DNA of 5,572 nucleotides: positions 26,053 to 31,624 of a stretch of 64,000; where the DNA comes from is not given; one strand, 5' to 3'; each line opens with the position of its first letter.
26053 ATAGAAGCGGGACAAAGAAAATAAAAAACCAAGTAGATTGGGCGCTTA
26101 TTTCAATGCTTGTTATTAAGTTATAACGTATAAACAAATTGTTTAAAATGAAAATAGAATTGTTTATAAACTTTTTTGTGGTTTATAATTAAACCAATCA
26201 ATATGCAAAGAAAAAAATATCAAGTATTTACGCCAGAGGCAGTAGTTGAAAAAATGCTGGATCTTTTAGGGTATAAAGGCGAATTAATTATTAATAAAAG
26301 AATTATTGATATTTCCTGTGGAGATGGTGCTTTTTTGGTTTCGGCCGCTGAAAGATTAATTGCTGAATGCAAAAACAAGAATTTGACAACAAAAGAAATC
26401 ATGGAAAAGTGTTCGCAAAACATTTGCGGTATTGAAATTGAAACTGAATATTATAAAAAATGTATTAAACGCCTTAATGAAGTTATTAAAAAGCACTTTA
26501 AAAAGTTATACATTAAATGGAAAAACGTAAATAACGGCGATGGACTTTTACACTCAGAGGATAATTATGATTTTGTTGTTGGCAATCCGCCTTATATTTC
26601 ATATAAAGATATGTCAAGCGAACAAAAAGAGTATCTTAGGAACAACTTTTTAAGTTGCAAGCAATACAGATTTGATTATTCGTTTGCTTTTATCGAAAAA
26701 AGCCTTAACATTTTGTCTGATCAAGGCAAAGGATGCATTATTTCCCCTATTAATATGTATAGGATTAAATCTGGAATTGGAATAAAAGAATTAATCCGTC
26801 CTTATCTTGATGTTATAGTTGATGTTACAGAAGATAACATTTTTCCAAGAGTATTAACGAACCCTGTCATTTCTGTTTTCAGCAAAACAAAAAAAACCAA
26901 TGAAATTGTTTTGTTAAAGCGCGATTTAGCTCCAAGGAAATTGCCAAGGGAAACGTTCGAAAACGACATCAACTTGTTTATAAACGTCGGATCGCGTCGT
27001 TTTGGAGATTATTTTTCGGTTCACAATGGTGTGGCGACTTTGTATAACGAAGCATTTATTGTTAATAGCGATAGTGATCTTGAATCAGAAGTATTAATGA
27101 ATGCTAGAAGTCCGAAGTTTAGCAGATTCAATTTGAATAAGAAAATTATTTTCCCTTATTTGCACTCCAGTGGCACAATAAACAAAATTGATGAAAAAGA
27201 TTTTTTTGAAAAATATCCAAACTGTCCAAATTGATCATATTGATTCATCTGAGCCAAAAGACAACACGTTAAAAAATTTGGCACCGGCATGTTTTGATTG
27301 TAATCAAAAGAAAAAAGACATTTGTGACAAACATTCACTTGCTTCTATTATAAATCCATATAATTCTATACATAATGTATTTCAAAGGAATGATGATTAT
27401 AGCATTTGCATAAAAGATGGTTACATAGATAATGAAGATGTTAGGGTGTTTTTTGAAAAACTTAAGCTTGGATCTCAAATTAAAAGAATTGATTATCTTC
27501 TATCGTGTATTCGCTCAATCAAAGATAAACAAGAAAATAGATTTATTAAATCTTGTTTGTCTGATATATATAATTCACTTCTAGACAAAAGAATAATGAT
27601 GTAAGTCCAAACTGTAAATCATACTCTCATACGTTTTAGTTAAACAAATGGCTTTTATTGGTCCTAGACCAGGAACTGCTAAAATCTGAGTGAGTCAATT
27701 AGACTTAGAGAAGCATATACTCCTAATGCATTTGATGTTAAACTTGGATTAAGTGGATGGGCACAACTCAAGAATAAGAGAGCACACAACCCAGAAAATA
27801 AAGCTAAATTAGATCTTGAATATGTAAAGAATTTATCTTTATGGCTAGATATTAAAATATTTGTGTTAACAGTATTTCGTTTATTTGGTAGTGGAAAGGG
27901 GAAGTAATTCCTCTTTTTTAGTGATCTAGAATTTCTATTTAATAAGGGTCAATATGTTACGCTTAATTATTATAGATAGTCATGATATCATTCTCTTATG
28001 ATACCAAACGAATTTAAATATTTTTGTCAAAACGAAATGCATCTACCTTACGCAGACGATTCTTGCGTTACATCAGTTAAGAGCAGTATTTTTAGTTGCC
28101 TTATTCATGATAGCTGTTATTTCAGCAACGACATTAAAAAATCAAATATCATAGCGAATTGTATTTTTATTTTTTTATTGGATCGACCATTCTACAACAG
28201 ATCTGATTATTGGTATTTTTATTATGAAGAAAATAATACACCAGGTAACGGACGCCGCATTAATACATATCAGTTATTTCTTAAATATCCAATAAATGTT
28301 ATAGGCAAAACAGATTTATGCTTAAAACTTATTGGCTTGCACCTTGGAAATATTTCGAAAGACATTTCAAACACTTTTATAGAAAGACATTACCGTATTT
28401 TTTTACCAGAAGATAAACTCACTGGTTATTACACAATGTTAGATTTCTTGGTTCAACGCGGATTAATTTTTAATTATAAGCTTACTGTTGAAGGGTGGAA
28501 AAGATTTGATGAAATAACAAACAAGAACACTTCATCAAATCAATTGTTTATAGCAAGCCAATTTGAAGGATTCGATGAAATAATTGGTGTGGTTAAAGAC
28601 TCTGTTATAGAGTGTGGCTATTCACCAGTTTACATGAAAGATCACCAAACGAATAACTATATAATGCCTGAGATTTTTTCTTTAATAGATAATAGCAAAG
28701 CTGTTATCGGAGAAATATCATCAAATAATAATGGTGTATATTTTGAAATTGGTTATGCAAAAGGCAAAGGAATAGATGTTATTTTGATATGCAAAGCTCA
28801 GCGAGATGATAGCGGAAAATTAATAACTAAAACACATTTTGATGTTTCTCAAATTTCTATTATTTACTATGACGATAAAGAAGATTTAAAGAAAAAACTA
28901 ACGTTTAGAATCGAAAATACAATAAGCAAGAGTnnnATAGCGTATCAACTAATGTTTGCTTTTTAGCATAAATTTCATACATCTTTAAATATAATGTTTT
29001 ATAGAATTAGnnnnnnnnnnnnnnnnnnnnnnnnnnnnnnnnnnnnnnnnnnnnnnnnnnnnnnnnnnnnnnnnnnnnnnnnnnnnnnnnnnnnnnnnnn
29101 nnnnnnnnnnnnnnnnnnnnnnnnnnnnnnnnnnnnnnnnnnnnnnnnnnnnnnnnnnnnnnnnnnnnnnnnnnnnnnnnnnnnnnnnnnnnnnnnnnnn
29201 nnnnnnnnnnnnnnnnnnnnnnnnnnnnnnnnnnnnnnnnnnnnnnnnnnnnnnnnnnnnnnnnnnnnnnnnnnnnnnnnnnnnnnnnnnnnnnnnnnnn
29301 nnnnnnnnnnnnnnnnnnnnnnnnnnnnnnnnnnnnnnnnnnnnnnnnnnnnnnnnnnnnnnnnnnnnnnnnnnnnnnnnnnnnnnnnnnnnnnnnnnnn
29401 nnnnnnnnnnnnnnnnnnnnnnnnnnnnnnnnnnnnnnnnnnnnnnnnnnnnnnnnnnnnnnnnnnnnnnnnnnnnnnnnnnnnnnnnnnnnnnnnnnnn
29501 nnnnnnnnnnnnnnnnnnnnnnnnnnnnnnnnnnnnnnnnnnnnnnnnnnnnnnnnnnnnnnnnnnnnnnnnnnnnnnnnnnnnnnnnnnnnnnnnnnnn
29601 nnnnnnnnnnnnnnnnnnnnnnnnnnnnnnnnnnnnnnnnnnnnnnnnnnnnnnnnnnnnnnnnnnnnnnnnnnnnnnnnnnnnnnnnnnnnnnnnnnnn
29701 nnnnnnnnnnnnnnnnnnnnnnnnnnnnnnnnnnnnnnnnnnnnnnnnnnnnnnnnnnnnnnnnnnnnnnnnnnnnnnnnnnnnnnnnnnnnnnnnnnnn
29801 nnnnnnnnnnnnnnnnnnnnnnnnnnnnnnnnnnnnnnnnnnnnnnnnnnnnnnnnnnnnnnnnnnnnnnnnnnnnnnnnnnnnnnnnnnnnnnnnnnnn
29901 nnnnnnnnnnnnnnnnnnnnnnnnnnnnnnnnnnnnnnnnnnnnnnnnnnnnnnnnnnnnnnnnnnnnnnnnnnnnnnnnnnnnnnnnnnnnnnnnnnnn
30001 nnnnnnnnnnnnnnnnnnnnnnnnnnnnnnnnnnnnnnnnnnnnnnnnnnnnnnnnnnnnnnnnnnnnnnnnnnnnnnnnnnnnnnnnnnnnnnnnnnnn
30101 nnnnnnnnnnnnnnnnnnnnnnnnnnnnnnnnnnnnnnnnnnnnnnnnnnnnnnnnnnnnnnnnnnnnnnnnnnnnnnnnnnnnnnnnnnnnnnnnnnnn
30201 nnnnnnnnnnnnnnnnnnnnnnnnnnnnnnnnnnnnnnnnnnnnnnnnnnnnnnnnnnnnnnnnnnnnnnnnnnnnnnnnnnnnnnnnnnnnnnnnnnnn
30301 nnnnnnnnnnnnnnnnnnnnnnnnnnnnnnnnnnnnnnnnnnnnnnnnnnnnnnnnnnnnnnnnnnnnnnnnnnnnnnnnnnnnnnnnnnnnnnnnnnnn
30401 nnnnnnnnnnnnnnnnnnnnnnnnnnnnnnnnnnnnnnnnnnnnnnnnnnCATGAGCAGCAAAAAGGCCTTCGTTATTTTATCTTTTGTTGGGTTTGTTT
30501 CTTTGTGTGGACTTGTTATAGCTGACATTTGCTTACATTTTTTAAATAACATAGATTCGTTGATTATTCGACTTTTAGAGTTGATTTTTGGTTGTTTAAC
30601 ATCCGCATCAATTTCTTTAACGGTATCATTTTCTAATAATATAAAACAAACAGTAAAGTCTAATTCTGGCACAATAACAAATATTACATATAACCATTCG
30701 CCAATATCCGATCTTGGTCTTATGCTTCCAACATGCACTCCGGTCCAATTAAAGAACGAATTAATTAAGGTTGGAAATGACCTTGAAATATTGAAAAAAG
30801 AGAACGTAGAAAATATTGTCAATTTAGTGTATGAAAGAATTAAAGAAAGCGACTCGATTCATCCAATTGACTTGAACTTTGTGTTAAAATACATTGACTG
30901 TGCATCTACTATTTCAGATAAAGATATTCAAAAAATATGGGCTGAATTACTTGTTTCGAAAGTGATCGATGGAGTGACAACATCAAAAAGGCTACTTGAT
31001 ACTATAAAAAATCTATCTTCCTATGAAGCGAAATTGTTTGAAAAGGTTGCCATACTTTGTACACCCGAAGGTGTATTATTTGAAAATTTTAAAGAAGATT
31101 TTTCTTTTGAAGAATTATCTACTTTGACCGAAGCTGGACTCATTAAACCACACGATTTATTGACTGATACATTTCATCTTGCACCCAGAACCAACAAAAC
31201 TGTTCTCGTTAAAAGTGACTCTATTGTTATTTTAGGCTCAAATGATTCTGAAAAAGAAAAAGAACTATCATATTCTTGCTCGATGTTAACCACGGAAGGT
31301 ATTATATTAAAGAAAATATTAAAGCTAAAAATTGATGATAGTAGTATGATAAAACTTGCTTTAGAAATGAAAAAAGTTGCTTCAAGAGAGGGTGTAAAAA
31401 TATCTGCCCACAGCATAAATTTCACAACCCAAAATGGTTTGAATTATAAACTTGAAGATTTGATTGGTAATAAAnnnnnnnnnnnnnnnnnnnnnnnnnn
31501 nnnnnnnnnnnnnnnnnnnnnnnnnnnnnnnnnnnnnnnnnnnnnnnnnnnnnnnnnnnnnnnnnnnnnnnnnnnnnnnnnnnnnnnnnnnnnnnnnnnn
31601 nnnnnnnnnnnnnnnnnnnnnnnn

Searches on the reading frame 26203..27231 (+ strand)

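Call 3: search_protein_families(library=pfam, proteins=[window:26203-27231:+], max_evalue=1)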
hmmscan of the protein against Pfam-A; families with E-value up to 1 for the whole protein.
window:26203-27231:+ (343 aa): 6 families
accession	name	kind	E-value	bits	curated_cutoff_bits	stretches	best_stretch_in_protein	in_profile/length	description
PF07669.17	Eco57I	-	2.8e-21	76.8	25.3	1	77-214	32-171/171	Eco57I restriction-modification methylase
PF02384.22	N6_Mtase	-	7.8e-15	55.4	20.4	1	6-237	26-243/311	N-6 DNA Methylase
PF20473.4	MmeI_Mtase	-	3.3e-09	36.7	27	1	102-173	118-189/259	MmeI, DNA-methyltransferase domain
PF01170.24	UPF0020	-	0.00038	20.7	22.3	1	32-133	30-133/197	RMKL-like, methyltransferase domain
PF05175.20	MTS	-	0.013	15.6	23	0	107-137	83-114/170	Methyltransferase small domain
PF13847.12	Methyltransf_31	-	0.16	12.1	27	1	31-83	4-40/145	Methyltransferase domain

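Call 4: search_protein_families(library=padloc, proteins=[window:26203-27231:+], max_evalue=1)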
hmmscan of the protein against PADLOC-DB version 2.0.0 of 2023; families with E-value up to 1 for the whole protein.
window:26203-27231:+ (343 aa): 54 families (the best 25 are shown)
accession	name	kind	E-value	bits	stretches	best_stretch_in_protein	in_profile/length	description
PDLC03335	MTase_II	-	1.6e-37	127.4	1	8-339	82-432/607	Type II methyltransferase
PDLC03313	MTase_II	-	3.4e-31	106.4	1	4-240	21-265/563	Type II methyltransferase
PDLC03235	MTase_II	-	5.5e-25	86.2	2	118-234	243-361/648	Type II methyltransferase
PDLC03315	MTase_II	-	6e-24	82.7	1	6-238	18-250/502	Type II methyltransferase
PDLC03248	MTase_II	-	1.9e-19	67.8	1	6-239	10-208/521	Type II methyltransferase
PDLC03267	MTase_II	-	6.2e-19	66.3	1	7-235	15-225/539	Type II methyltransferase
PDLC03604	REase_MTase_IIG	-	1.6e-18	64.2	3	118-238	531-656/1011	Type IIG restriction enzyme-methyltransferase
PDLC04134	mad2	-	1.6e-17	61.5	1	3-236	268-455/492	mads_2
PDLC03338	MTase_II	-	7.1e-17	59.3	1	7-150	131-274/604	Type II methyltransferase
PDLC03625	REase_MTase_IIG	-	9.8e-14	48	2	8-79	408-475/1109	Type IIG restriction enzyme-methyltransferase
PDLC02519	PglX|PglXI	-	1.5e-13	47.4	1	121-258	482-621/1241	PglX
PDLC03245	MTase_II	-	2.7e-13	47.3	1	9-235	31-273/577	Type II methyltransferase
PDLC03630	REase_MTase_IIG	-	7.8e-13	45.1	2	9-79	374-454/1100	Type IIG restriction enzyme-methyltransferase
PDLC03021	MTase_I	-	7.9e-13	46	1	7-182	165-327/491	Type I methyltransferase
PDLC03282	MTase_II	-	1.3e-12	45.8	1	119-230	78-188/386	Type II methyltransferase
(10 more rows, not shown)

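Call 5: search_protein_families(library=ncbifam, proteins=[window:26203-27231:+], max_evalue=1)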
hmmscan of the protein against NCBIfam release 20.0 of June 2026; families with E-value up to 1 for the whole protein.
window:26203-27231:+ (343 aa): 13 families
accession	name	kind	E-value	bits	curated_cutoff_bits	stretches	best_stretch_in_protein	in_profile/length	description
NF033451.1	BREX_2_MTaseX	equivalog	2.3e-09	35.5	400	2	98-170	336-405/1185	BREX-2 system adenine-specific DNA-methyltransferase PglX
NF033452.1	BREX_1_MTaseX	exception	4.8e-09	34.6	500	1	120-186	506-569/1210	BREX-1 system adenine-specific DNA-methyltransferase PglX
TIGR03534.1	RF_mod_PrmC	equivalog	1.1e-07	31.6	199.1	1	12-171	74-209/253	peptide chain release factor N(5)-glutamine methyltransferase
NF033455.1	BREX_6_MTaseX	exception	1.5e-07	29.4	900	1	118-198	551-626/1319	BREX-6 system adenine-specific DNA-methyltransferase PglX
NF047738.1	antiphage_MADS2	equivalog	2e-06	26.4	720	1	2-66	307-367/654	methylation-associated defense system DNA methyltransferase MAD2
TIGR00536.1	hemK_fam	subfamily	0.00014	21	115.5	1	32-144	116-205/286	HemK family protein methyltransferase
NF033454.1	BREX_5_MTaseX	exception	0.0005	17.7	900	1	120-183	501-560/1404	BREX-5 system adenine-specific DNA-methyltransferase PglX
TIGR03533.1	L3_gln_methyl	equivalog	0.001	18.5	229.7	1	119-147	187-215/284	50S ribosomal protein L3 N(5)-glutamine methyltransferase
NF005019.0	PRK06423.1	equivalog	0.01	16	122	0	7-27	12-33/74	phosphoribosylformylglycinamidine synthase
NF008572.0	PRK11524.1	equivalog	0.013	14.6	292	1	55-101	220-266/294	adenine-specific DNA-methyltransferase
NF047853.1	tRm6a37MtseTrmN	equivalog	0.028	14.1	350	1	100-185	95-172/244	tRNA(1)(Val) (adenine(37)-N(6))-methyltransferase TrmN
TIGR02081.1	metW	equivalog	0.073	12.6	189.5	1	32-100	15-65/194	methionine biosynthesis protein MetW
NF008686.0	PRK11705.1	equivalog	0.091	11.8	400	1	16-87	153-225/383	cyclopropane fatty acyl phospholipid synthase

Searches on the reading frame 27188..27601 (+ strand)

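Call 3: search_protein_families(library=pfam, proteins=[window:27188-27601:+], max_evalue=1)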
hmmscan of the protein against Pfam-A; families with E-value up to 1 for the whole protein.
window:27188-27601:+ (138 aa): 2 families
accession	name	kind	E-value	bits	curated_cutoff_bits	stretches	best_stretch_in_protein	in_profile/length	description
PF01844.29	HNH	-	5.9e-06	26.8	21.4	1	11-44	12-46/47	HNH endonuclease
PF13395.12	HNH_4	-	0.0031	17.9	22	1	7-44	13-50/54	HNH endonuclease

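Call 4: search_protein_families(library=padloc, proteins=[window:27188-27601:+], max_evalue=1)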
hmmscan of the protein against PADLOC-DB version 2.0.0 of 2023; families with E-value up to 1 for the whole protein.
window:27188-27601:+ (138 aa): 17 families
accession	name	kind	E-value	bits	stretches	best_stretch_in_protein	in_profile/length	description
PDLC04255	PDC-M01B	-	1.9e-05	22.5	1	29-67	138-176/285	-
PDLC04264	PDC-M01B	-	4.5e-05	21.4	1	29-58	131-160/282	-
PDLC04251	PDC-M01B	-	9.7e-05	19.9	1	29-60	129-160/279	-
PDLC00337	PtuB1|PtuB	-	0.00012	20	1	9-60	68-120/216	Unknown function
PDLC04256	PDC-M01B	-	0.00012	19.8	1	29-66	137-174/285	-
PDLC04250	PDC-M01B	-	0.00083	16.9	1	29-60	127-158/281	-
PDLC00342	PtuB1|PtuB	-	0.00092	16.7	1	29-115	83-176/247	Unknown function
PDLC04248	PDC-M01B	-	0.0011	17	1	29-59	65-95/216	-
PDLC04259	PDC-M01B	-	0.0017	16.3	1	30-58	126-153/277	-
PDLC00315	PtuB1|PtuB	-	0.0019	16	1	11-52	42-86/227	Unknown function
PDLC00336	PtuB1|PtuB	-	0.0025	15.5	1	29-66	98-134/250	Unknown function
PDLC04263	PDC-M01B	-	0.0057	14.4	1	29-60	130-161/291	-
PDLC00329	PtuB1|PtuB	-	0.0092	13.4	1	29-51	107-129/331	Unknown function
PDLC03478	REase_II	-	0.011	13.5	1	14-56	129-172/219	Type II restriction enzyme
PDLC00345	PtuB1|PtuB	-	0.023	12.2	1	12-45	67-104/223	Unknown function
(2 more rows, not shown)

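Call 5: search_protein_families(library=ncbifam, proteins=[window:27188-27601:+], max_evalue=1)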
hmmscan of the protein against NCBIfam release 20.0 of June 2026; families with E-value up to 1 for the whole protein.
window:27188-27601:+ (138 aa): 2 families
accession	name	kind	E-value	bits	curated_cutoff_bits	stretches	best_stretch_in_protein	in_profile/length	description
NF040563.1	guided_IscB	equivalog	0.018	14.1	175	1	12-47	204-240/314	RNA-guided endonuclease IscB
NF011973.0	PRK15443.1-4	subfamily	0.11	12.5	334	1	74-100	65-91/170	diol dehydratase small subunit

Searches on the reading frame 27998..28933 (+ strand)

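Call 3: search_protein_families(library=pfam, proteins=[window:27998-28933:+], max_evalue=1)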
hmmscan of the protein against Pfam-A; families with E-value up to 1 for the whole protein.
window:27998-28933:+ (312 aa): 2 families
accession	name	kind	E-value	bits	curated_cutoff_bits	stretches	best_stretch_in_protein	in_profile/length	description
PF05014.21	Nuc_deoxyrib_tr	-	0.00025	21.6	28.8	1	214-270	44-102/117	Nucleoside 2-deoxyribosyltransferase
PF13271.11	DUF4062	-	0.00081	20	24.7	1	182-238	1-58/82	Domain of unknown function (DUF4062)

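Call 4: search_protein_families(library=padloc, proteins=[window:27998-28933:+], max_evalue=1)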
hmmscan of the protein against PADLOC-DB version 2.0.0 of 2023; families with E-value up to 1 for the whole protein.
window:27998-28933:+ (312 aa): 1 family
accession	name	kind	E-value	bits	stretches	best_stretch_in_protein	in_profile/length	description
PDLC00733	Effector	-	1.6e-05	21.9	1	193-271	260-342/388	TIR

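Call 5: search_protein_families(library=ncbifam, proteins=[window:27998-28933:+], max_evalue=1)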
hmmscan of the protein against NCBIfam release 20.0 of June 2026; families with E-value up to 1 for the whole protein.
window:27998-28933:+ (312 aa): 0 families

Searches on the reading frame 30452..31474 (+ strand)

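Call 3: search_protein_families(library=pfam, proteins=[window:30452-31474:+], max_evalue=1)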
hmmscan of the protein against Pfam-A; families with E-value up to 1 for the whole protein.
window:30452-31474:+ (341 aa): 2 families
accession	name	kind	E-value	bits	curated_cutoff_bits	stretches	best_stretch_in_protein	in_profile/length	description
PF10987.13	DUF2806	-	1.5e-16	61.4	24.5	1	114-203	13-102/221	Protein of unknown function (DUF2806)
PF14337.13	Abi_alpha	-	6.7e-06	26.7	29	1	117-200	4-91/196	Abortive infection alpha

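Call 4: search_protein_families(library=padloc, proteins=[window:30452-31474:+], max_evalue=1)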
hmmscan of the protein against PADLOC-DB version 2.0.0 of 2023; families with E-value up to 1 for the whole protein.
window:30452-31474:+ (341 aa): 0 families

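Call 5: search_protein_families(library=ncbifam, proteins=[window:30452-31474:+], max_evalue=1)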
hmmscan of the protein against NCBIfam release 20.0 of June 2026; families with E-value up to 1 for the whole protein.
window:30452-31474:+ (341 aa): 1 family
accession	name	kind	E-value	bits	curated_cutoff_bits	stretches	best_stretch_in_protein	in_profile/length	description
TIGR03899.1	TIGR03899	hypoth_equivalog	3.3e-13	49.8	155.65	1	111-203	30-122/250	TIGR03899 family protein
